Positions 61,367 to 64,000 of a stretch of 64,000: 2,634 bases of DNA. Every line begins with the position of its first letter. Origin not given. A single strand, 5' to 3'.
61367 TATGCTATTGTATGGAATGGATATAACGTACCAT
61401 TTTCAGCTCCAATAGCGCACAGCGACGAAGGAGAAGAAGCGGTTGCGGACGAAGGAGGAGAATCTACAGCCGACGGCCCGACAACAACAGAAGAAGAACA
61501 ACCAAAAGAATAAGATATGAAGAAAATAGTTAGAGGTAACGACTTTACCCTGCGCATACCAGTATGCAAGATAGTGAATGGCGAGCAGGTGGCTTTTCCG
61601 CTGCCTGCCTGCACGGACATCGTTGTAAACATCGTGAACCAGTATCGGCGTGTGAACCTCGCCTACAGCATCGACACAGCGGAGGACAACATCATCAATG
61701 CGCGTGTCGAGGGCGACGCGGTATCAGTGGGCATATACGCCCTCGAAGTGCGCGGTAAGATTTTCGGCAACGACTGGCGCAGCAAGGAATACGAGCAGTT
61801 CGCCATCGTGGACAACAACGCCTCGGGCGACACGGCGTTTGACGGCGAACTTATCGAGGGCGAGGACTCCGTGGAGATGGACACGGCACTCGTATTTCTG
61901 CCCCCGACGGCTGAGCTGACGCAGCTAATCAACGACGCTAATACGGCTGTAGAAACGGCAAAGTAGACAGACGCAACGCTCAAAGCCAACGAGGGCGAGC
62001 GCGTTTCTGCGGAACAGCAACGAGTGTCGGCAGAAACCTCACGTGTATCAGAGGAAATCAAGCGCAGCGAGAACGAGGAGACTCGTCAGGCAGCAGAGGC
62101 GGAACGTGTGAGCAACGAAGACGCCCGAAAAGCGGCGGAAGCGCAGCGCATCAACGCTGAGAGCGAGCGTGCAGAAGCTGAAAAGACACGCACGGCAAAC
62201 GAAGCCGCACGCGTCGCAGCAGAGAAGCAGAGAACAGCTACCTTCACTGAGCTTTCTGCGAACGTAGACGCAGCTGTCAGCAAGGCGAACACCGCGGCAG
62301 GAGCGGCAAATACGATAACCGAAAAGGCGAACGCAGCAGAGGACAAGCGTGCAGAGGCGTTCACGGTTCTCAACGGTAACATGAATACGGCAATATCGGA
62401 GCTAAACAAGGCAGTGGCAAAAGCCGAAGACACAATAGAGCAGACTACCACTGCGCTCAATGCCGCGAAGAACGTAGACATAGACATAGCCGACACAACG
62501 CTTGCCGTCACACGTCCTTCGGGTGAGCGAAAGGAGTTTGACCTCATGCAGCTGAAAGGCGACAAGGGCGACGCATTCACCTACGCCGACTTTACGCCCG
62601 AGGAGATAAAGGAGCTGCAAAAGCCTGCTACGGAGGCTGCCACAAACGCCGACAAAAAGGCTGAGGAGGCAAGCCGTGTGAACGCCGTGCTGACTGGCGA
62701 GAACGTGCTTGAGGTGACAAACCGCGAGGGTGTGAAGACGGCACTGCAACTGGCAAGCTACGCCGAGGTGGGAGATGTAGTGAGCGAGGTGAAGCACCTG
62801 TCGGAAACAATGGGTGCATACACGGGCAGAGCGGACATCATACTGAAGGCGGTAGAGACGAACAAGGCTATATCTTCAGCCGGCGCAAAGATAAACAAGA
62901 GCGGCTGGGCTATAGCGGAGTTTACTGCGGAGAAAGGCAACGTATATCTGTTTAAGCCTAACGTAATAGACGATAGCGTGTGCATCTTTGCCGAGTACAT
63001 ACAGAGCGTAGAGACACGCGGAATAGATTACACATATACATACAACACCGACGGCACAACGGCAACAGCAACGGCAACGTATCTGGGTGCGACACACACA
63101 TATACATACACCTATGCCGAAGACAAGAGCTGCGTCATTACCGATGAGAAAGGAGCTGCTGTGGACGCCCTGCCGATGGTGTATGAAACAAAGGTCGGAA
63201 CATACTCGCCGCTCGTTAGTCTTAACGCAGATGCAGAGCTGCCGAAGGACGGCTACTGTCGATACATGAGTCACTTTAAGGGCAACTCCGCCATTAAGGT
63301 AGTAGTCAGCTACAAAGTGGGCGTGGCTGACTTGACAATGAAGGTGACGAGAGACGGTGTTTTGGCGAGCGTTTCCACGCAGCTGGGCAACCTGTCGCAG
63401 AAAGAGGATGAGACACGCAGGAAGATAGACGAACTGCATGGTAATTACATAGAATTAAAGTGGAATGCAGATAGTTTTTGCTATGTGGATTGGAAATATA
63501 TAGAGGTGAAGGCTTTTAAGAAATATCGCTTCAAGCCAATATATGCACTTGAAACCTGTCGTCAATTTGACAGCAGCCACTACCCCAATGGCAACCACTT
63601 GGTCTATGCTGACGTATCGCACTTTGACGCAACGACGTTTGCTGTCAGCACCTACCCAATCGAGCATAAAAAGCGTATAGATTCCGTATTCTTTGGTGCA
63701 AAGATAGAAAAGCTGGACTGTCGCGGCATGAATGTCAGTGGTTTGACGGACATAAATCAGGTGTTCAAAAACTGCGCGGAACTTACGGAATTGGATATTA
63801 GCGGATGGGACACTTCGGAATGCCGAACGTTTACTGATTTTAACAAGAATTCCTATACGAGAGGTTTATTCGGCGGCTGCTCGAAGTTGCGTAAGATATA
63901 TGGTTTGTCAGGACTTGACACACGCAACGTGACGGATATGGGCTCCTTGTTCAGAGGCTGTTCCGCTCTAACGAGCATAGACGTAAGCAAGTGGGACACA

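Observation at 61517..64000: Tail-fibre gene interrupted by a single in-frame TAG; 678 downstream codons are open with no nearby start codon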

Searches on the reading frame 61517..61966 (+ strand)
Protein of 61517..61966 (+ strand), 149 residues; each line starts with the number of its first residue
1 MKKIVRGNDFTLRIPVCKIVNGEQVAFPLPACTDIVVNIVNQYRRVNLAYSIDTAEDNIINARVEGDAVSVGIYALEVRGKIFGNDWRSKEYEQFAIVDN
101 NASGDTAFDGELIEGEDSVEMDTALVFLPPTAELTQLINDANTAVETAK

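Call 8: search_protein_families(library=pfam, proteins=[window:61517-61963:+], max_evalue=0.01)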
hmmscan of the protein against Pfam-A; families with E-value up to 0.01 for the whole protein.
window:61517-61963:+ (149 aa): 0 families

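Call 18: find_encoding_contigs(protein=window:61517-61966:+, flank=4000, max_places=10)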
Protein window:61517-61966:+ (149 aa): 14 contigs read that carry it; 10 places shown.
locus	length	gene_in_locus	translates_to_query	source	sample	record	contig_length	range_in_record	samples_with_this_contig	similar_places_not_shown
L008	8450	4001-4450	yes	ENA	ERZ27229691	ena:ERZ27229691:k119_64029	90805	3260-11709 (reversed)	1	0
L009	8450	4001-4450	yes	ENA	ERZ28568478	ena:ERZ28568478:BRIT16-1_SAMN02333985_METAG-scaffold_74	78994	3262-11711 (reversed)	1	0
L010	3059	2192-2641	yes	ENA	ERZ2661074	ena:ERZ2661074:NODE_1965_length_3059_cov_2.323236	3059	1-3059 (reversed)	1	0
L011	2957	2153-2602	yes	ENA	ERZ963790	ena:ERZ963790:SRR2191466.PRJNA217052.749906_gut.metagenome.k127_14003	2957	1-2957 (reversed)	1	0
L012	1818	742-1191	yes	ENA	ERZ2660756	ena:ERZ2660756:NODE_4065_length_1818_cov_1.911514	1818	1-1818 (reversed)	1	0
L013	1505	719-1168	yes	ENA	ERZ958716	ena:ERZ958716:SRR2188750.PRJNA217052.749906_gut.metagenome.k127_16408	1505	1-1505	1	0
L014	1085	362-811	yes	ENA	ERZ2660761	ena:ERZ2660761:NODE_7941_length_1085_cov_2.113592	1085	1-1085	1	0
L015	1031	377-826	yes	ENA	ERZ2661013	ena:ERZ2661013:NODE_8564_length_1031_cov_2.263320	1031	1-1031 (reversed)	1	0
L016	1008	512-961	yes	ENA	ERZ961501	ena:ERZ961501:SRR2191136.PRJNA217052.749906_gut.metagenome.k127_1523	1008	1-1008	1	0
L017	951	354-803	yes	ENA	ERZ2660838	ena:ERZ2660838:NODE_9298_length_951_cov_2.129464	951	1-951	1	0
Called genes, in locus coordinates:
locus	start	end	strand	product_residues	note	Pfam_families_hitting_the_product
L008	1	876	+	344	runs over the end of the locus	-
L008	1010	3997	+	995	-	PF02018:CBM_4_9 (weak)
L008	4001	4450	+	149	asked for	-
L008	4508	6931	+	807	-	PF03382:DUF285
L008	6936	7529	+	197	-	PF14301:DUF4376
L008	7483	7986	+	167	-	-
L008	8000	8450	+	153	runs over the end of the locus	PF18925:DUF5675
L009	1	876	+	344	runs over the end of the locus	-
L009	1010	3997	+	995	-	PF02018:CBM_4_9 (weak)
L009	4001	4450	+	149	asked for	-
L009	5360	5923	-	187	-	-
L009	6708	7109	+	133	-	-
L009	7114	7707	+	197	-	PF14301:DUF4376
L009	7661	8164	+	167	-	-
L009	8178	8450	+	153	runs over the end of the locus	PF18925:DUF5675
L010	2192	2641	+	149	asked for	-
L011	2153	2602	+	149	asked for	-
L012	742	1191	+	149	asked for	-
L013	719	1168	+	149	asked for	-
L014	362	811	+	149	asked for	-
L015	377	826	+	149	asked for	-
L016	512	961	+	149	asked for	-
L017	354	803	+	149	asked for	-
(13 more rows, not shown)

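Call 45: list_cluster_members(proteins=[P0004, window:61517-61963:+])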
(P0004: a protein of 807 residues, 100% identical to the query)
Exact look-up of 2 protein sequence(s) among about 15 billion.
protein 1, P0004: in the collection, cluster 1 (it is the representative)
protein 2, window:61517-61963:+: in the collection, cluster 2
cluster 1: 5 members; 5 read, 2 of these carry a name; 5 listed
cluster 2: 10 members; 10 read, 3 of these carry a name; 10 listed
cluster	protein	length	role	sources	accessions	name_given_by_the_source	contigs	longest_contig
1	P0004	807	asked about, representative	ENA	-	-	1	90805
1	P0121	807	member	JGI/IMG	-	surface protein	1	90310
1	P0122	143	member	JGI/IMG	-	surface protein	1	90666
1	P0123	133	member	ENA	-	-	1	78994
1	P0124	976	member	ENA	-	-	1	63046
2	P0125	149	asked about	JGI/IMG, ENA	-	hypothetical protein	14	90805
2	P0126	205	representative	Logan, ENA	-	-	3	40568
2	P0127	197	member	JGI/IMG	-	hypothetical protein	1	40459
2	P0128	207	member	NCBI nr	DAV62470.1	MAG TPA: hypothetical protein [Caudoviricetes sp.]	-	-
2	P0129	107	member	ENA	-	-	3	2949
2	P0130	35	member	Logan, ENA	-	-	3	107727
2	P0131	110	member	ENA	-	-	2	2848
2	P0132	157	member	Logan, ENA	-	-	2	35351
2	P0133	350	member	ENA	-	-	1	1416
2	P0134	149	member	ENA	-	-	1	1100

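Call 47: find_encoding_contigs(protein=P0124, flank=10000, max_places=3)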
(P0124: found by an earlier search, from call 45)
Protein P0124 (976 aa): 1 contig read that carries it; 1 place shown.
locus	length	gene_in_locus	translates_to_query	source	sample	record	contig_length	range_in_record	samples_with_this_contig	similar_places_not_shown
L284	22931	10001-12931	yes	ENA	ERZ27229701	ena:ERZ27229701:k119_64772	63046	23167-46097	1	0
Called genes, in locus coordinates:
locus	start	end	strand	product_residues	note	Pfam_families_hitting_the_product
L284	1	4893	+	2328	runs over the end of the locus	-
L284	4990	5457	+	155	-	-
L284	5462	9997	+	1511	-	PF02018:CBM_4_9 (weak)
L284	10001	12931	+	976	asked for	PF03382:DUF285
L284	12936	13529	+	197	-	PF14301:DUF4376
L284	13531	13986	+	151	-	-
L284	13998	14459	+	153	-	PF18925:DUF5675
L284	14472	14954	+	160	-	-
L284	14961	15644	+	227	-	-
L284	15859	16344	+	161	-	-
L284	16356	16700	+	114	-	PF12728:HTH_17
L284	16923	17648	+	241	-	-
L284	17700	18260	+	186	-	-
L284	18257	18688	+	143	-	-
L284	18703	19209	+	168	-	PF25223:DUF7841 (weak)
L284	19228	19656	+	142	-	-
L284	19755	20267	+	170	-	-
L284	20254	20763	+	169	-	PF05838:Glyco_hydro_108, PF09374:PG_binding_3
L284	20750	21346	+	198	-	-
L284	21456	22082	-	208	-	PF01710:HTH_Tnp_IS630 (weak)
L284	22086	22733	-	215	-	PF07866:DUF1653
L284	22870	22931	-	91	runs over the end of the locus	-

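Call 48: find_encoding_contigs(protein=P0121, flank=10000, max_places=3)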
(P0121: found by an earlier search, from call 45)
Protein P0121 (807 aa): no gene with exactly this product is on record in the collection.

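Call 50: search_protein_families(library=phrogs, proteins=[window:61517-61963:+, P0124], max_evalue=0.001)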
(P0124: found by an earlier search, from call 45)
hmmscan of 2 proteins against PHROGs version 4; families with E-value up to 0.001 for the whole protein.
window:61517-61963:+ (149 aa): 0 families

P0124 (976 aa): 8 families
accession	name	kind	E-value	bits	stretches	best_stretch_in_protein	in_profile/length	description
phrog_23208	-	head and packaging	2.7e-12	46.6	1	143-303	180-348/840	virion structural protein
phrog_3649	-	unknown function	1.7e-08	34.9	1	740-868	186-302/375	-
phrog_17273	-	unknown function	1.9e-08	33.1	1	797-856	1153-1211/1713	-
phrog_21457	-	unknown function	1.7e-07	31.6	1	194-309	138-257/435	-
phrog_17134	-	unknown function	1.3e-06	27.8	1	143-324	266-440/739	-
phrog_29123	-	unknown function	4.8e-05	23.1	0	737-795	353-403/459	-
phrog_5132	-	unknown function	6.3e-05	23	1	342-397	74-127/411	-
phrog_32779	-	unknown function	0.00098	18.8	1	316-386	265-335/555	-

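Call 58: search_protein_representatives(protein=window:61517-61963:+)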
Query: 149 residues. Proteins with E-value up to 0.001 (for the whole library): 232; up to 1e-10: 135; up to 1e-30: 98. The best 150 are listed.
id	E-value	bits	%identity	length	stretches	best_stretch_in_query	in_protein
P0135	3.9e-83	292.6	93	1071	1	1-149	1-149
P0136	5.2e-63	227.4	74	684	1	1-148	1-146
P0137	1.8e-62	225.6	73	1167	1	1-148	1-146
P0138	4.0e-62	224.5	73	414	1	1-145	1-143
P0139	4.0e-62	224.5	76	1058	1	1-145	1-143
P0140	4.7e-62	224.3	75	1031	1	1-145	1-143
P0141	1.0e-61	223.1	72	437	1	1-149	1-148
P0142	2.5e-61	221.9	72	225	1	1-145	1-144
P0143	3.3e-60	218.3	70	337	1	1-148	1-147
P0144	6.7e-60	217.3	72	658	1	1-146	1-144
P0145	2.3e-59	215.6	71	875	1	1-145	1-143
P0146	1.5e-58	212.9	70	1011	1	1-145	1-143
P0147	2.1e-57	209.2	66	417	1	1-148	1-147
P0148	2.2e-57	209.1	64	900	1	1-148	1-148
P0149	2.2e-57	209.1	69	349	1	1-146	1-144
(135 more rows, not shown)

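Call 63: predict_structure(alignment_id=A1)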
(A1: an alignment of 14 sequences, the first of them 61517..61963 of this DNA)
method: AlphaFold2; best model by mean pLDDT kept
length: 149 residues; sequences in the alignment: 14
mean_pLDDT: 54.3   pTM: 0.53
mean pLDDT of the five models: 54.3, 51.4, 48.2, 47.7, 38.0
residues with pLDDT >= 90: 0; 70-90: 32; 50-70: 56; < 50: 61
segments of 3 or more residues with pLDDT < 50: 1-7, 82-125, 127-131
pLDDT, mean of each block of 10 residues (from residue 1): 43 68 67 68 74 79 69 58 38 31 32 37 45 52 52
secondary structure, 60 per line:
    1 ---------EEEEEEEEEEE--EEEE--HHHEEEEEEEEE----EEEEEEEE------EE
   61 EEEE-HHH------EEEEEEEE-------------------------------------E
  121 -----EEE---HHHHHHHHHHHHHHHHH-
elements in order: E10-20 E23-26 E32-40 E45-52 E59-64 E75-82 E126-128 H132-148

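Call 71: search_dna_similar(query=P0124, collection=phages, mode=protein, max_rows=15)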
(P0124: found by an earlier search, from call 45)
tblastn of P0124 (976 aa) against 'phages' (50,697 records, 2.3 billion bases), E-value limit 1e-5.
Records with a match: 26; places in all: 64; records where one place covers at least 80% of the query: 0.
Best place of each record, by identity: <60% 26.
By first word of the organism name: Listeria 8; Clostridium 8; uncultured 4; Bacteriophage 3; Butyrivibrio 2; Vibrio 1.
By host as written in the record: Listeria monocytogenes 8; - 8; Clostridium perfringens 7; Butyrivibrio fibrisolvens DSM 3071 2; Clostridium perfringens 012 1.
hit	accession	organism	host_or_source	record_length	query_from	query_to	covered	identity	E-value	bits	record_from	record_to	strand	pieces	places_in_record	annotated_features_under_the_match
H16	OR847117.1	Listeria phage LM 4-11-1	Listeria monocytogenes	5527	684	976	30%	34.9%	1e-24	177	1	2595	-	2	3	record has no annotation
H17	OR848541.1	Listeria phage LM 4-14-1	Listeria monocytogenes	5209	684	976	30%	32.5%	1e-24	117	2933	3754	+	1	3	record has no annotation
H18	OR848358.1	Listeria phage LM 4-14-1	Listeria monocytogenes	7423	650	888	24%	32.1%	1e-16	166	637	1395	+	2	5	record has no annotation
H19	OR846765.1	Listeria phage LM 4-11-1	Listeria monocytogenes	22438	699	888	19%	37.7%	2e-24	117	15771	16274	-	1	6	record has no annotation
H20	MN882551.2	Butyrivibrio virus Arian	Butyrivibrio fibrisolvens DSM 3071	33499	686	891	21%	32.7%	4e-11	133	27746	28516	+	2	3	hypothetical protein | Score 50: 18/19 (94%25)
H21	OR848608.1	Listeria phage LM 4-14-1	Listeria monocytogenes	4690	689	882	20%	33.8%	1e-19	100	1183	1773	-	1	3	record has no annotation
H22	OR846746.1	Listeria phage LM 4-11-1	Listeria monocytogenes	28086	689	882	20%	33.8%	2e-19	100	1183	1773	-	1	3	record has no annotation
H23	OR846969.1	Listeria phage LM 4-11-1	Listeria monocytogenes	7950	725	882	16%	39.8%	2e-17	94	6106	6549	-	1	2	record has no annotation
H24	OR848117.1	Listeria phage LM 4-14-1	Listeria monocytogenes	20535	699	877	18%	34.1%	1e-18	98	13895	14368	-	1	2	record has no annotation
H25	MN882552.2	Butyrivibrio virus Bo-Finn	Butyrivibrio fibrisolvens DSM 3071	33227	689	891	21%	27.8%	7e-11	73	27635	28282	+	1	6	hypothetical protein | Score 59: 29/36 (80%25) matches%2C 0 gaps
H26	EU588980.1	Clostridium phage phiCP39-O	Clostridium perfringens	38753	150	299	15%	36.9%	1e-11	76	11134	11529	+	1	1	pre-neck/exonuclease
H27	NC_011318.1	Clostridium phage phiCP39-O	Clostridium perfringens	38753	150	299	15%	36.9%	1e-11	76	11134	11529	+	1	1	virion structural protein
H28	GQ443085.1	Clostridium phage phiCP26F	Clostridium perfringens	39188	150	299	15%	36.9%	2e-11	74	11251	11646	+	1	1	none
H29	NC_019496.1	Clostridium phage phiCP26F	Clostridium perfringens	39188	150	299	15%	36.9%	2e-11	74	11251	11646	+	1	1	none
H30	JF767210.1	Clostridium phage phiCP9O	Clostridium perfringens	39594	150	299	15%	36.9%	2e-11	74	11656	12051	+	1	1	none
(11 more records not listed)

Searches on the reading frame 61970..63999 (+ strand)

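Call 8: search_protein_families(library=pfam, proteins=[window:61970-63999:+], max_evalue=0.01)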
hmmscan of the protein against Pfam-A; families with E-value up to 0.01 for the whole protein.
window:61970-63999:+ (676 aa): 1 family
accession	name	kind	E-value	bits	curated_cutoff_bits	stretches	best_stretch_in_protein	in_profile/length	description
PF03382.20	DUF285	-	5.5e-10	39.5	25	2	559-623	17-80/120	Mycoplasma protein of unknown function, DUF285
